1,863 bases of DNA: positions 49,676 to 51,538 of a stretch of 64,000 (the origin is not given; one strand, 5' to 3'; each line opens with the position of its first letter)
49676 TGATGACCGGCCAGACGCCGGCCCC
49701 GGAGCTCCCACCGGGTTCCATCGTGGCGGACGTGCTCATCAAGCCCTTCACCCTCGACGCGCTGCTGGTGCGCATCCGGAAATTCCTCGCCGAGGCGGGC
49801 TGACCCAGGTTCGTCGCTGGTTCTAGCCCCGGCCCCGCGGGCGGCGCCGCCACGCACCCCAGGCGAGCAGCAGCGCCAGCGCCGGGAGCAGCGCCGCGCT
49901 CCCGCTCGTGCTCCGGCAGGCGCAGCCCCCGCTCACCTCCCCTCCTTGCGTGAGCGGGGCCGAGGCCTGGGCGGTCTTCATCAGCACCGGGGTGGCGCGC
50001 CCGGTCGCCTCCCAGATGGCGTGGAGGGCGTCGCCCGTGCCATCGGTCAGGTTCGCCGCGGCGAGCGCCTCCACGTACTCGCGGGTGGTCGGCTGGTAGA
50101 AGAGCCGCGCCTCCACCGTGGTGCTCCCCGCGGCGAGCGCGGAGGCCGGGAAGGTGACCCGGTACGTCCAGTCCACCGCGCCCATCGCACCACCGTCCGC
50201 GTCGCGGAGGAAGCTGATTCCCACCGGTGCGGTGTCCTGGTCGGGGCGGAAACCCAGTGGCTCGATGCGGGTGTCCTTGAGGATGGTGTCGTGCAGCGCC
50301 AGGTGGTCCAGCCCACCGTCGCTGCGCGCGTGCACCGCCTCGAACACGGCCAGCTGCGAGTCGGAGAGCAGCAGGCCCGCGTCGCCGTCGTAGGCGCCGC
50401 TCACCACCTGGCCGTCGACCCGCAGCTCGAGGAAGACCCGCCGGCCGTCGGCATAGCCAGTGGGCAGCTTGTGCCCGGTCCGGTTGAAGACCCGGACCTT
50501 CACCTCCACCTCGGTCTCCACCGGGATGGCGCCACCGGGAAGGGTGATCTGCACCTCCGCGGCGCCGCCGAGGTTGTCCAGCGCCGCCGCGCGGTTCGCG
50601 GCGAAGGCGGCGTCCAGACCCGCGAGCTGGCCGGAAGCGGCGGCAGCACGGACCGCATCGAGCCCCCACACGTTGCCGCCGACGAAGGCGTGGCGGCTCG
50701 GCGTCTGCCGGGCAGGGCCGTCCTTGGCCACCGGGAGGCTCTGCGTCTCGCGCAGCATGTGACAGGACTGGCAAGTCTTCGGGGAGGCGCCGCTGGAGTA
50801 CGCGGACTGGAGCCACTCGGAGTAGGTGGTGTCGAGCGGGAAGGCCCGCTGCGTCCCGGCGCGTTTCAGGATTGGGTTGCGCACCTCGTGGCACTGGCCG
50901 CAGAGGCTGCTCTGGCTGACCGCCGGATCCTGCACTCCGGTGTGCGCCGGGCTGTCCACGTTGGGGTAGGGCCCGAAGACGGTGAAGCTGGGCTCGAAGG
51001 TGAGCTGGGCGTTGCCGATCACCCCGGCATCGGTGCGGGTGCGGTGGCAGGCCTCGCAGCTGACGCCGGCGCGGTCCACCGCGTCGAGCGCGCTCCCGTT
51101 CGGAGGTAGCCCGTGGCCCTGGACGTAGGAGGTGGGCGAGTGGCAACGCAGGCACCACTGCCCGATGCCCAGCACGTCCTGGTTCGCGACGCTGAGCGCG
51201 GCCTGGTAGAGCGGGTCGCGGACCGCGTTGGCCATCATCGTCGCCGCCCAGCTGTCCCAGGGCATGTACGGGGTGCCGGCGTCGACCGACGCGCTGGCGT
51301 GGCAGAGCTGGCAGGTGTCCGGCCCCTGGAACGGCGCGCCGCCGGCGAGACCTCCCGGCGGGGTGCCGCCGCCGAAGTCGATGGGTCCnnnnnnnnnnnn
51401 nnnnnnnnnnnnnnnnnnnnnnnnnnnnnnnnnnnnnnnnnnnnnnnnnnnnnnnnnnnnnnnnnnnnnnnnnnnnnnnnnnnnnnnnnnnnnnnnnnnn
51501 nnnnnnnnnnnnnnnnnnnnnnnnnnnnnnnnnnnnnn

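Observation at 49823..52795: Single 990-aa exported polypeptide fusing a GSDH-type dehydrogenase propeller to five c-type haem motifs and a MYXO-CTERM anchor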

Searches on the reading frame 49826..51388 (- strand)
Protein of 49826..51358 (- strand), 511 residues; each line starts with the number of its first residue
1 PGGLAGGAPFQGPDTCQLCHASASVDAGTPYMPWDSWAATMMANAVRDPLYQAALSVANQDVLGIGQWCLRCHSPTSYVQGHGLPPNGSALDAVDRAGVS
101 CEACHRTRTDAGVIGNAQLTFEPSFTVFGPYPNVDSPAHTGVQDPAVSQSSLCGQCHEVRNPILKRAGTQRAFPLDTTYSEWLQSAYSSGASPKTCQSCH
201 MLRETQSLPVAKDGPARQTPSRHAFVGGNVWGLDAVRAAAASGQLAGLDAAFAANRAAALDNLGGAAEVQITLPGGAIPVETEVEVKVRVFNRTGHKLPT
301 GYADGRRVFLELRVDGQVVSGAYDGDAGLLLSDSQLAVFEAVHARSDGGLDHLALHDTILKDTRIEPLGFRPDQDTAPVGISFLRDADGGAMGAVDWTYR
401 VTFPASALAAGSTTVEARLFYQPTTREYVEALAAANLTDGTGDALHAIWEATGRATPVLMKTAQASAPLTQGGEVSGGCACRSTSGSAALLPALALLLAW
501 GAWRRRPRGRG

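Call 10: search_solved_structures(query=window:49826-51358:-, max_evalue=10, show_alignments=2)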
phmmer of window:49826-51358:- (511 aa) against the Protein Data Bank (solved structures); distinct sequences matched with E-value up to 10: 2.
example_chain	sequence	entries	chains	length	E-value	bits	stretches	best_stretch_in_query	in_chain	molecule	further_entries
9wt8_A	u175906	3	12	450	0.00084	21.2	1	96-204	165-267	Cytochrome c,Multiheme cytochrome c selenoprotein (MccSep)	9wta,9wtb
9wt9_A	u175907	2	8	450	0.001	20.9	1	96-204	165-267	Cytochrome c,Multiheme cytochrome c selenoprotein mutant (MccSep U325A) | Cytochrome c,Multiheme cytochrome c selenoprotein (MccSep)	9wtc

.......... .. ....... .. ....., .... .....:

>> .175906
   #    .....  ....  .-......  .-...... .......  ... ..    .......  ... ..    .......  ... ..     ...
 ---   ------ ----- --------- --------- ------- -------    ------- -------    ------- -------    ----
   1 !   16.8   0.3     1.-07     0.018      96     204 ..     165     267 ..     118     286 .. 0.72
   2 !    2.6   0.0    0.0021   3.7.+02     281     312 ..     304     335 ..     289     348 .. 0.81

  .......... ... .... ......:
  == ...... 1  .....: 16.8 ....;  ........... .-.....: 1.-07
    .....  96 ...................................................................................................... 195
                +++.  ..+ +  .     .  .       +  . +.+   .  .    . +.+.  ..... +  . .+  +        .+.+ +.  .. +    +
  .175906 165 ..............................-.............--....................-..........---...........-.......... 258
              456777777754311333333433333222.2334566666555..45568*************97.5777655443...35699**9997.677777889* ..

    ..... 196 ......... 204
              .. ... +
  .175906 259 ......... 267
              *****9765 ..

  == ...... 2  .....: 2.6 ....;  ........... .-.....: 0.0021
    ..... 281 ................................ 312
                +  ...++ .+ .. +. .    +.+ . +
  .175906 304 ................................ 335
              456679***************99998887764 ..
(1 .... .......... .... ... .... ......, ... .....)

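Call 20: find_homologous_proteins(query=window:49826-51358:-)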
Query window:49826-51358:- (511 aa): 318 proteins with E <= 0.001 among 8000 candidates; the best 120 are listed.
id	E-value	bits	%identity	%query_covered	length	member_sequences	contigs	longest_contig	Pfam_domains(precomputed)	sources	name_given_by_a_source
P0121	2.4e-265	899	83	94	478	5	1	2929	PF14522.12,PF22113.2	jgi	jgi:MYXO-CTERM domain-containing protein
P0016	1.1e-259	880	77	94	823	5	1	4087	PF07995.18,PF14522.12,PF22113.2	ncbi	ncbi:MAG: PQQ-dependent sugar dehydrogenase, partial [Myxococcaceae bacterium]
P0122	2.5e-252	856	82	87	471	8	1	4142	PF14522.12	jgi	jgi:uncharacterized protein (TIGR03382 family)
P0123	1.1e-239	814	89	80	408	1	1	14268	-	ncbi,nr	ncbi:MAG TPA: hypothetical protein VLT82_04825, partial [Myxococcaceae bacterium]|nr:hypothetical pr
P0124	1.1e-235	801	78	87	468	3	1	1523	PF14522.12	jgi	-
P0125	2.2e-181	622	85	62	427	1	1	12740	PF14522.12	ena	-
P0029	6.4e-178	611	57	99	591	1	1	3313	PF09699.16,PF14522.12,PF22113.2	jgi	jgi:MYXO-CTERM domain-containing protein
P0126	2.4e-163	562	86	60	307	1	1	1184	-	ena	-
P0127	1.2e-158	547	82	59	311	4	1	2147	-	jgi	jgi:MYXO-CTERM domain-containing protein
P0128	2.8e-150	519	80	56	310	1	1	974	-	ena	-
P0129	1.8e-149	517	74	65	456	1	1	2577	-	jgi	jgi:hypothetical protein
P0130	6.2e-145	502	79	55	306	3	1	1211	-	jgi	jgi:uncharacterized protein (TIGR03382 family)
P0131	7.4e-145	501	81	54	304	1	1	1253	-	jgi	jgi:uncharacterized protein (TIGR03382 family)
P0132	2.1e-136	474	50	92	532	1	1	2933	PF09699.16,PF13435.12,PF14522.12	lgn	-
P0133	1.4e-134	468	49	98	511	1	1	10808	PF09699.16,PF14522.12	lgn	-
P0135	2.0e-133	464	48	95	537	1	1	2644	PF09699.16,PF14537.12,PF13435.12,PF14522.12,PF22113.2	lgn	-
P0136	2.3e-130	454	47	97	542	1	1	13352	PF22113.2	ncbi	ncbi:MAG: hypothetical protein ACJ790_18460 [Myxococcaceae bacterium]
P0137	9.1e-129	448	47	96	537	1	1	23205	PF09699.16,PF14537.12,PF13435.12,PF03264.20,PF14522.12,PF22113.2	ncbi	-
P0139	2.8e-127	443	45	100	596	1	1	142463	PF14522.12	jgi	jgi:hypothetical protein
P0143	1.5e-124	435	47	94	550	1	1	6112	PF22113.2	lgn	-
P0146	1.7e-120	421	44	98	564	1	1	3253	PF14522.12,PF22113.2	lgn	-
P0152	3.0e-117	410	45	92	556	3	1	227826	PF14522.12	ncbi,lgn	-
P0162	4.0e-112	393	44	92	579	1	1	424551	PF14522.12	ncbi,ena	-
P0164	2.9e-111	391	45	91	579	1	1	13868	PF14522.12,PF22113.2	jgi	jgi:MYXO-CTERM domain-containing protein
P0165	5.4e-111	390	43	94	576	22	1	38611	PF14522.12,PF22113.2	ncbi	-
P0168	1.6e-110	388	43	97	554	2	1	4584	PF03264.20,PF22113.2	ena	-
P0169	1.8e-110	388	44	95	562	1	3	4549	PF03264.20,PF13442.12,PF00034.27,PF22113.2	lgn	-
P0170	3.5e-110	387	45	92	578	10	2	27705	PF14522.12,PF22113.2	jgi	-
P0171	4.8e-110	387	45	92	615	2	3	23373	PF14522.12,PF22113.2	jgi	jgi:hypothetical protein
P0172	6.9e-109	383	46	90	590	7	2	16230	PF22113.2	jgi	jgi:hypothetical protein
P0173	9.5e-109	382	43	89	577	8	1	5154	PF14522.12,PF22113.2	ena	-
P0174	1.7e-108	382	46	90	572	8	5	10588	PF22113.2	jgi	jgi:MYXO-CTERM domain-containing protein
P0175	2.4e-108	381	44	92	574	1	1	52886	PF14522.12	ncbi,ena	-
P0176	3.9e-108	380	45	90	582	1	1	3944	PF22113.2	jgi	jgi:MYXO-CTERM domain-containing protein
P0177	1.6e-107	378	44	90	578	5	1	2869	PF22113.2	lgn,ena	-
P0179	1.8e-106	375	43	91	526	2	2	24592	PF22113.2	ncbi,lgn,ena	-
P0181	1.2e-105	372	44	89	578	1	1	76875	PF13435.12,PF22113.2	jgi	jgi:hypothetical protein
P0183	2.5e-105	371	42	98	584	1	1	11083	PF14522.12,PF22113.2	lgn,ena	-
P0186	5.1e-104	367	41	100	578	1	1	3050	PF03264.20,PF14522.12,PF22113.2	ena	-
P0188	2.2e-102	361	43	92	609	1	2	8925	PF13435.12,PF14522.12,PF22113.2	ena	-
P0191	1.7e-101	358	45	92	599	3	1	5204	PF14522.12,PF22113.2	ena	-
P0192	2.1e-101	358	44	93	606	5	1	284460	PF14522.12,PF22113.2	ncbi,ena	-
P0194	2.8e-101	358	46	83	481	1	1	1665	PF03264.20,PF14522.12,PF22113.2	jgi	jgi:hypothetical protein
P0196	2.5e-100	355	44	87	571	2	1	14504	PF22113.2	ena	-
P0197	4.2e-100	354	43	91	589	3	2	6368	PF22113.2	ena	-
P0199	1.0e-99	353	42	92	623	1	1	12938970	PF09699.16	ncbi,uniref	ncbi:MYXO-CTERM sorting domain-containing protein [Sorangium sp. So ce1335]|uniref:MYXO-CTERM sortin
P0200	2.7e-99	351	43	93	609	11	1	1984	PF14522.12,PF22113.2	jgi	-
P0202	9.5e-99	349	39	96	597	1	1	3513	PF14522.12,PF22113.2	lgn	-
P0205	1.2e-97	346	43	92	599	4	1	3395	PF03264.20,PF22113.2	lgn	-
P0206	1.3e-96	342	43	94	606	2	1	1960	PF09699.16,PF14522.12,PF22113.2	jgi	-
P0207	1.6e-96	342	42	94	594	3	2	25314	PF09699.16,PF13435.12,PF14522.12,PF22113.2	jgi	jgi:MYXO-CTERM domain-containing protein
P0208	3.2e-96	341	41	92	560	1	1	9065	PF22113.2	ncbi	ncbi:hypothetical protein BE08_20485, partial [Sorangium cellulosum]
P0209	4.9e-96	340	41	94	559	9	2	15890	PF14522.12,PF22113.2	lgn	-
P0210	2.6e-95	338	42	91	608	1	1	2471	PF13435.12,PF14522.12,PF22113.2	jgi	-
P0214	2.0e-94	335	43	88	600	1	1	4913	PF13435.12,PF14522.12,PF22113.2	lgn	-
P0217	3.8e-94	334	42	94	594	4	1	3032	PF22113.2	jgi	-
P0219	3.1e-93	331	42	93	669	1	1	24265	PF13435.12,PF14522.12,PF22113.2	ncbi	-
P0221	3.5e-92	328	41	92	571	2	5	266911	PF22113.2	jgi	jgi:MYXO-CTERM domain-containing protein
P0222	8.6e-92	326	41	92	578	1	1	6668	PF22113.2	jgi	jgi:hypothetical protein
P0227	6.6e-91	323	41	95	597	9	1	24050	PF22113.2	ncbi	-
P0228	7.7e-91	323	42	91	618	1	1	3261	PF13435.12,PF14522.12,PF22113.2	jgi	jgi:hypothetical protein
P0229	1.9e-90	322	40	91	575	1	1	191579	PF22113.2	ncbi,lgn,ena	-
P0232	4.3e-90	321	41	90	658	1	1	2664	PF22113.2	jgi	jgi:nitrate/TMAO reductase-like tetraheme cytochrome c subunit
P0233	2.8e-89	318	40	94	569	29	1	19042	PF14522.12,PF22113.2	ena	-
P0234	1.8e-88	315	39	92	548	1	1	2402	PF14522.12,PF22113.2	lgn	-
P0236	1.1e-87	313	40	100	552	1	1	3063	PF22113.2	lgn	-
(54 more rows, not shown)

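Call 21: find_encoding_contigs(protein=P0175, flank=8000, max_places=3)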
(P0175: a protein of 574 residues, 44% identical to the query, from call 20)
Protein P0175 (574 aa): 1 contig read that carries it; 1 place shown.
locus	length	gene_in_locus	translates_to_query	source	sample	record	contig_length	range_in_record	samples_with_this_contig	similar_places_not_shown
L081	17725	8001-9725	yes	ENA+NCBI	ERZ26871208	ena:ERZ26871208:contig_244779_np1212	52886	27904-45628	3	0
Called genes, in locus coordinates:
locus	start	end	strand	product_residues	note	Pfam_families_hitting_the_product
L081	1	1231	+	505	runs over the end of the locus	PF00675:Peptidase_M16, PF05193:Peptidase_M16_C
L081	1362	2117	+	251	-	-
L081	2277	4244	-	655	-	PF00144:Beta-lactamase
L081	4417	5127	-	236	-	PF02353:CMAS, PF13489:Methyltransf_23, PF01209:Ubie_methyltran, PF13847:Methyltransf_31, PF08241:Methyltransf_11, PF08242:Methyltransf_12, PF13649:Methyltransf_25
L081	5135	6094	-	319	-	-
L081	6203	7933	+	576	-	PF07995:GSDH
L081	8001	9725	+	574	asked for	PF14522:Cytochrome_C7 (faint)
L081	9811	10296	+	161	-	PF04138:GtrA_DPMS_TM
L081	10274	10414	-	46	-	-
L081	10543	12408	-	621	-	PF21138:SMUBP-2_HCS1_1B, PF00580:UvrD-helicase (faint), PF13086:AAA_11, PF13191:AAA_16 (weak), PF13245:AAA_19 (weak), PF13604:AAA_30, PF05127:NAT10_TcmA_helicase (weak), PF13087:AAA_12, +2 more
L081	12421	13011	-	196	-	-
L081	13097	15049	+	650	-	PF03190:Thioredox_DsbH, PF13899:Thioredoxin_7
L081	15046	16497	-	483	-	PF19630:DUF6134 (weak), PF01841:Transglut_core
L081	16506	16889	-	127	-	PF00583:Acetyltransf_1, PF13673:Acetyltransf_10 (weak), PF13508:Acetyltransf_7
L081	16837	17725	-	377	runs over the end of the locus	PF07478:Dala_Dala_lig_C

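Call 22: find_encoding_contigs(protein=P0199, flank=8000, max_places=3)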
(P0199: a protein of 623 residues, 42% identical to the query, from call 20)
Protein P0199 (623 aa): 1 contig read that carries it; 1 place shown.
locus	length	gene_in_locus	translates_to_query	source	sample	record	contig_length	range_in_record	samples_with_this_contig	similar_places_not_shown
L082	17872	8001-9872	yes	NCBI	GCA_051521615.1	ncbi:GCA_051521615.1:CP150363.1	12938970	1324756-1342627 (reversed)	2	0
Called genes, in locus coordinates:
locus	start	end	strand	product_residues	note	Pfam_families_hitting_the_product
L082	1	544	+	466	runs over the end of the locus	-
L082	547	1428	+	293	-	PF01040:UbiA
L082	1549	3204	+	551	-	-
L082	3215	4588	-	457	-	PF01663:Phosphodiest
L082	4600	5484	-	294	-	PF01026:TatD_DNase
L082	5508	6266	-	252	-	PF28008:EboA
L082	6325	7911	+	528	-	-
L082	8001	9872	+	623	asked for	PF09699:Paired_CXXCH_1 (faint)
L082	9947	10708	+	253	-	PF02698:DUF218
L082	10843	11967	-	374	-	PF13506:Glyco_transf_21 (weak), PF00535:Glycos_transf_2, PF13641:Glyco_tranf_2_3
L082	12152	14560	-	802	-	PF13646:HEAT_2, PF00160:Pro_isomerase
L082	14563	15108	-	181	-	PF02698:DUF218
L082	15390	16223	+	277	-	PF23023:Anti-Pycsar_Apyc1 (weak), PF12706:Lactamase_B_2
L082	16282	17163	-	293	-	PF04542:Sigma70_r2, PF04545:Sigma70_r4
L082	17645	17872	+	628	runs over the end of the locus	PF03572:Peptidase_S41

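Call 32: search_solved_structures(query=A2, max_evalue=1, show_alignments=1)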
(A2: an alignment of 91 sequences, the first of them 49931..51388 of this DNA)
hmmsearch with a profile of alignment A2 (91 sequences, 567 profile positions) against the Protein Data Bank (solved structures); distinct sequences matched with E-value up to 1: 10.
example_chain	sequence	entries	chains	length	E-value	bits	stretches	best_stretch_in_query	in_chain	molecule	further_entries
6i5b_A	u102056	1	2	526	0.00056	21.9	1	97-146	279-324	Uncharacterized protein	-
5ze8_A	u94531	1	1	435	0.0088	17.9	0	46-136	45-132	cytochrome c552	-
9wt8_A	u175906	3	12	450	0.016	17.1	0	166-248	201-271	Cytochrome c,Multiheme cytochrome c selenoprotein (MccSep)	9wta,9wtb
9wt9_A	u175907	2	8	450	0.023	16.5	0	166-248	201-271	Cytochrome c,Multiheme cytochrome c selenoprotein mutant (MccSep U325A) | Cytochrome c,Multiheme cytochrome c selenoprotein (MccSep)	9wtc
8wdu_C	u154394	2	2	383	0.05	15.5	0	99-138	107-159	Photosynthetic reaction center cytochrome c subunit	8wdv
7c52_C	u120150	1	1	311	0.072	14.9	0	99-141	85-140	Photosynthetic reaction center cytochrome c subunit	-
5b5m_C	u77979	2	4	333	0.095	14.5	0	99-141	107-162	Photosynthetic reaction center cytochrome c subunit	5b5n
9j2f_C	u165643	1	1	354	0.3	12.9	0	124-137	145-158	Photosynthetic reaction center cytochrome c subunit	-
3ml1_B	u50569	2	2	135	0.44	12.3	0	27-59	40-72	Diheme cytochrome c napB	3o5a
4xxl_A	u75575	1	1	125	0.51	12.1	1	12-63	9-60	Cytochrome c class I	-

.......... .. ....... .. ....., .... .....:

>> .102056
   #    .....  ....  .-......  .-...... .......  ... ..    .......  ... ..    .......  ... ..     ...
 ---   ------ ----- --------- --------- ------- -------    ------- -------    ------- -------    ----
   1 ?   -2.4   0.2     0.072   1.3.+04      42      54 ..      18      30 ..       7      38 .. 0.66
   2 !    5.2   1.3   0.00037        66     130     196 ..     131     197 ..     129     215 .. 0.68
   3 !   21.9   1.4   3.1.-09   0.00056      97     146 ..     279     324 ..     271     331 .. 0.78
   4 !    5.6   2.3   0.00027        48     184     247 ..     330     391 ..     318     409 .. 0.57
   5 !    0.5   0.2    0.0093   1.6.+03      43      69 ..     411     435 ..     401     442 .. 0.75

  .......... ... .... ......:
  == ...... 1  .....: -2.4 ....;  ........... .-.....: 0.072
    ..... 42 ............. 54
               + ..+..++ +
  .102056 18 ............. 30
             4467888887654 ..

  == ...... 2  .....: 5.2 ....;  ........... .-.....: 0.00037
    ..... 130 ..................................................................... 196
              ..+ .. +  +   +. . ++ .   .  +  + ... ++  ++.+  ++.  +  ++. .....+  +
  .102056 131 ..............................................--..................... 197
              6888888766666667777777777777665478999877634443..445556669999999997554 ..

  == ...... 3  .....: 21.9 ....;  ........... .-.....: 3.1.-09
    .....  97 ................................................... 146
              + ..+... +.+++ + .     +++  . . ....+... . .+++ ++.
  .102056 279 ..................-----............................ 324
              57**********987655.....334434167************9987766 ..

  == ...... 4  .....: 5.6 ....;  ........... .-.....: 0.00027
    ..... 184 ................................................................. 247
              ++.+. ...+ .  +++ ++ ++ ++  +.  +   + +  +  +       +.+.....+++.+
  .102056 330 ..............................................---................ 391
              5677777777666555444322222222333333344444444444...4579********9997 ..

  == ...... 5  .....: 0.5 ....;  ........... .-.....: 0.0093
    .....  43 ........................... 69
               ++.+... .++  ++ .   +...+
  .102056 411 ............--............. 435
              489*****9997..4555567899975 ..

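Call 43: predict_structure(alignment_id=A2)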
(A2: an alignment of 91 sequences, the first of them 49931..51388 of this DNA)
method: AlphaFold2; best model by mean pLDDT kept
length: 486 residues; sequences in the alignment: 91
mean_pLDDT: 94.7   pTM: 0.93
mean pLDDT of the five models: 94.7, 93.9, 93.8, 93.6, 93.6
residues with pLDDT >= 90: 445; 70-90: 34; 50-70: 6; < 50: 1
segments of 3 or more residues with pLDDT < 50: none
pLDDT, mean of each block of 10 residues (from residue 1): 90 96 95 87 95 97 97 96 97 95 95 91 89 96 90 94 96 96 96 97 95 95 95 92 97 92 95 97 97 98 96 85 98 98 98 91 92 97 96 92 97 96 98 96 96 98 98 98 69
secondary structure, 60 per line:
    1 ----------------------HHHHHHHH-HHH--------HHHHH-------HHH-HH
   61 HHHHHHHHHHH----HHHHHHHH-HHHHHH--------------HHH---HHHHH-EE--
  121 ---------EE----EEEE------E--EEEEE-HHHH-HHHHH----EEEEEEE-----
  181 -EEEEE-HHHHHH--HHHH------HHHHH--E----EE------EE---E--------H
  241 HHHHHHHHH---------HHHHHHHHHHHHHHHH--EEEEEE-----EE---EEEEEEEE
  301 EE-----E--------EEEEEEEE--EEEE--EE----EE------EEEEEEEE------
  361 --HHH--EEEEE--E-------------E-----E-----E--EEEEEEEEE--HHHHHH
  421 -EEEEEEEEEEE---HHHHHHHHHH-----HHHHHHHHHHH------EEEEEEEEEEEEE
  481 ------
elements in order: H23-30 H43-47 H59-71 H76-83 H85-90 H111-115 E136-139 E149-153 H155-158 H160-164 E169-175 E182-186 H188-193 H196-199 H206-210 H240-249 H259-274 E277-282 E293-302 E317-324 E327-330 E347-354 E368-372 E404-412 H415-420 E422-432 H436-445 H451-461 E468-480

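Call 46: fold_search(model_id=the predicted structure, library=pdb)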
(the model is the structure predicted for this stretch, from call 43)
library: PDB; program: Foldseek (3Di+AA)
matches with E <= 10: 1270; with E <= 0.001: 1
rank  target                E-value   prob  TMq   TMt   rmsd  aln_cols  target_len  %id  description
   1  5ze8                  5.5e-14  1.00  0.52  0.64   6.2       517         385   18  Crystal structure of a penta-heme cytochrome c552 from Thermochromatium tepidum (released 2018-04-25)
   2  7fe0_A                1.2e-03  0.96  0.16  0.36  14.6       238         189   13  AvmM Catalyzes Macrocyclization in Alchivemycin A Biosynthesis (released 2021-09-01)
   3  7fe5_A                1.6e-03  0.97  0.16  0.37  14.5       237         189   14  AvmM Catalyzes Macrocyclization in Alchivemycin A Biosynthesis (released 2021-09-01)
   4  3im1                  2.0e-03  0.99  0.17  0.24   9.6       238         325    6  Structure of the C-terminal Sec63 unit of yeast Brr2, P212121 Form (released 2009-08-25)
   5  8xez_A                2.3e-03  0.95  0.16  0.09  12.5       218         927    9  Cryo-EM structure of integrin ITGAV/ITGB3 complex, conformation 5 (released 2024-12-18)
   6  5cl2_A                2.8e-03  0.91  0.12  0.22  12.3       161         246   13  Crystal structure of Spo0M, sporulation control protein, from Bacillus subtilis. (released 2015-12-16)
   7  6az2_D                3.1e-03  0.99  0.14  0.38   6.5       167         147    8  Crystal structure of Asf1-Fab 12E complex (released 2018-01-10)
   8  5dca_A                3.5e-03  0.98  0.17  0.05  11.6       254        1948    7  Crystal structure of yeast full length Brr2 in complex with Prp8 Jab1 domain (released 2015-12-16)
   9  5cl2_B                4.2e-03  0.92  0.12  0.22  11.5       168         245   12  Crystal structure of Spo0M, sporulation control protein, from Bacillus subtilis. (released 2015-12-16)
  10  7e1y_A                4.7e-03  1.00  0.21  0.19   7.0       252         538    6  Staphylothermus marinus amylopullulanase -SmApu (released 2022-02-09)
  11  3jcm_N                4.7e-03  0.98  0.17  0.06  10.5       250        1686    7  Cryo-EM structure of the spliceosomal U4/U6.U5 tri-snRNP (released 2016-02-24)
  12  4bhu_B                5.3e-03  0.91  0.14  0.40   8.8       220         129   10  Crystal structure of BslA - A bacterial hydrophobin (released 2013-08-14)
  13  5gao_B                5.7e-03  0.99  0.17  0.06   9.7       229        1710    7  Head region of the yeast spliceosomal U4/U6.U5 tri-snRNP (released 2016-01-27)
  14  4ei0_A                5.7e-03  0.84  0.13  0.20  13.6       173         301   10  Crystal structure of a DUF4466 family protein (PARMER_03218) from Parabacteroides merdae ATCC 43184 at 2.00 A resoluti (released 2012-05-30)
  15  5c3i_U                5.7e-03  0.54  0.13  0.33  18.7       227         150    9  Crystal structure of the quaternary complex of histone H3-H4 heterodimer with chaperone ASF1 and the replicative helic (released 2015-07-29)
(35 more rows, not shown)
